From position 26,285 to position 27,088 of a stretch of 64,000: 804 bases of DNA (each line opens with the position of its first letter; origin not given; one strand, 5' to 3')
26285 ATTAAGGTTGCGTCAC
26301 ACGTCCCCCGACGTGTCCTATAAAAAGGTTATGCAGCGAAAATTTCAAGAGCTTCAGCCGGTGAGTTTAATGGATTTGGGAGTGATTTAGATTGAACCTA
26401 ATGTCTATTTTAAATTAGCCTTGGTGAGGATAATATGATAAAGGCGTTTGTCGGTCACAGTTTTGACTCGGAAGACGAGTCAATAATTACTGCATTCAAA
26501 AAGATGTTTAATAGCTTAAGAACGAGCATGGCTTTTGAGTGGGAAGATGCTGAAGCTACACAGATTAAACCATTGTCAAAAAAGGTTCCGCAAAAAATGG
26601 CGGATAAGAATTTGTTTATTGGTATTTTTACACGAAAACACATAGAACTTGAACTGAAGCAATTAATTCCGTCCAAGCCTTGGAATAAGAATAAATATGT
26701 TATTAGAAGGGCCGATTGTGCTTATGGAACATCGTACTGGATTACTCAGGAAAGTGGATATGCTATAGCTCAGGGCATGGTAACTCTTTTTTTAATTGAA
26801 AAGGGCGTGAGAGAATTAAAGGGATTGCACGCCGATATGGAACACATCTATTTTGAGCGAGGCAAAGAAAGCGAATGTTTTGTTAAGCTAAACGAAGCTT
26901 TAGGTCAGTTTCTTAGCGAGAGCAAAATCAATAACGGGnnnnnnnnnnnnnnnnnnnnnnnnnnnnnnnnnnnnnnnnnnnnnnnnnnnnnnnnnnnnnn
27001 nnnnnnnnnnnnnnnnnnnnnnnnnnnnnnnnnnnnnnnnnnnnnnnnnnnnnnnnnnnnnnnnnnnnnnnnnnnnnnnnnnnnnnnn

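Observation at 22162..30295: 8-kb accessory/defense island inserted between the lipid A genes and the LPS-core glycosyltransferase genes, built as a chain of repeat-bracketed cassettes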

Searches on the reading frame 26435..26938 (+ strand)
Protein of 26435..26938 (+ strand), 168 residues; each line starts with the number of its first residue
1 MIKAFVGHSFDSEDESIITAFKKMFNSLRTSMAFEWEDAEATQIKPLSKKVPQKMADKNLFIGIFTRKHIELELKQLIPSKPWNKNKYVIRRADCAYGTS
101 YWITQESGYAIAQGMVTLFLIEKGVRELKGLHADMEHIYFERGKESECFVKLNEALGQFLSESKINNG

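Call 56: search_solved_structures(query=A3, max_evalue=10, show_alignments=2)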
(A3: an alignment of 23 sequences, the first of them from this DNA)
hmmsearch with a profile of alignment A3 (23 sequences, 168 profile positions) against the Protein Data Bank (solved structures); distinct sequences matched with E-value up to 10: 3.
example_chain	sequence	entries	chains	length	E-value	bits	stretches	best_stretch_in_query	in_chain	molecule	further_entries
8bnv_A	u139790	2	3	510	0.23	14.4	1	9-80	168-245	AAA family ATPase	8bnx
2b6c_A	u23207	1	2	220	0.31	14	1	42-99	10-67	hypothetical protein EF3068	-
7kvb_a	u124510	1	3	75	1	12.4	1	84-112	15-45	Matrix protein M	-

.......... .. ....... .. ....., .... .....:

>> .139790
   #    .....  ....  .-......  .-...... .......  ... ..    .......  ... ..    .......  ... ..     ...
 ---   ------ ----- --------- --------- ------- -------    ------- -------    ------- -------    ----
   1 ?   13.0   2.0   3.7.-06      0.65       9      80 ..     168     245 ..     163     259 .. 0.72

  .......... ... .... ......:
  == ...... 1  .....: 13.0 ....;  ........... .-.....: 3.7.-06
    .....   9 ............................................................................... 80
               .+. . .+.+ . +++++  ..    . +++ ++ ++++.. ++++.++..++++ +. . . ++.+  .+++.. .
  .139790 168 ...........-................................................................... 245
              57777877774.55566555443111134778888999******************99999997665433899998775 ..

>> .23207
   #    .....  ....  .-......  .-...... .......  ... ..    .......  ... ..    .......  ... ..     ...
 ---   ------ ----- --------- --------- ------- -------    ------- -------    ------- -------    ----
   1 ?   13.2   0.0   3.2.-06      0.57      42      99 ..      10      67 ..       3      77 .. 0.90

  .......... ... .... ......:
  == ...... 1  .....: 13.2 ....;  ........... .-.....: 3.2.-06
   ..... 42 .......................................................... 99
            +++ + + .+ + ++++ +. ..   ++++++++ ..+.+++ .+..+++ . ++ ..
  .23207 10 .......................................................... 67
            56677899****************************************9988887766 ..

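Call 62: predict_structure(alignment_id=A3)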
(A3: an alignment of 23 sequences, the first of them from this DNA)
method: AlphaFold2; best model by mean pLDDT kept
length: 168 residues; sequences in the alignment: 23
mean_pLDDT: 89.6   pTM: 0.84
mean pLDDT of the five models: 89.6, 89.5, 88.6, 88.3, 86.6
residues with pLDDT >= 90: 94; 70-90: 68; 50-70: 5; < 50: 1
segments of 3 or more residues with pLDDT < 50: none
pLDDT, mean of each block of 10 residues (from residue 1): 94 95 96 90 74 88 94 87 87 88 90 93 91 91 96 95 71
secondary structure, 60 per line:
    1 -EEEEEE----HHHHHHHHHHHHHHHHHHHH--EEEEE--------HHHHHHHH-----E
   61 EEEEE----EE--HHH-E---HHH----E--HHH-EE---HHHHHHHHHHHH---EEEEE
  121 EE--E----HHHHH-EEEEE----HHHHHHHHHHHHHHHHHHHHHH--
elements in order: E2-7 H12-31 E34-38 H47-54 E60-65 H101-112 E116-122 H130-134 E136-140 H145-166

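Call 107: search_protein_families(library=pfam, alignment_id=A3, max_evalue=0.1)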
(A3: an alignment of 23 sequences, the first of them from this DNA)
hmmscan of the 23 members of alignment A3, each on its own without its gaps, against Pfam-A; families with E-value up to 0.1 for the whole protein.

A. member 1, seq(168 aa): 0 families

B. families by the number of members that match (of 23 scanned): 6 families
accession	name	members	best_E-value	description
PF10137.14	CAP12-PCTIR_TIR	9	5.7e-07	CAP12/Pycsar effector protein, TIR domain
PF13676.11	TIR_2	3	6.9e-08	TIR domain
PF15663.11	zf-CCCH_3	1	0.039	Zinc-finger containing family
PF23461.1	ZMYND11_CC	1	0.047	ZMYND11 protein coiled-coil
PF22238.1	RIP_P131-like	1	0.056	RIP/P131 family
PF20781.2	TssR_C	1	0.089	TssR C-terminal domain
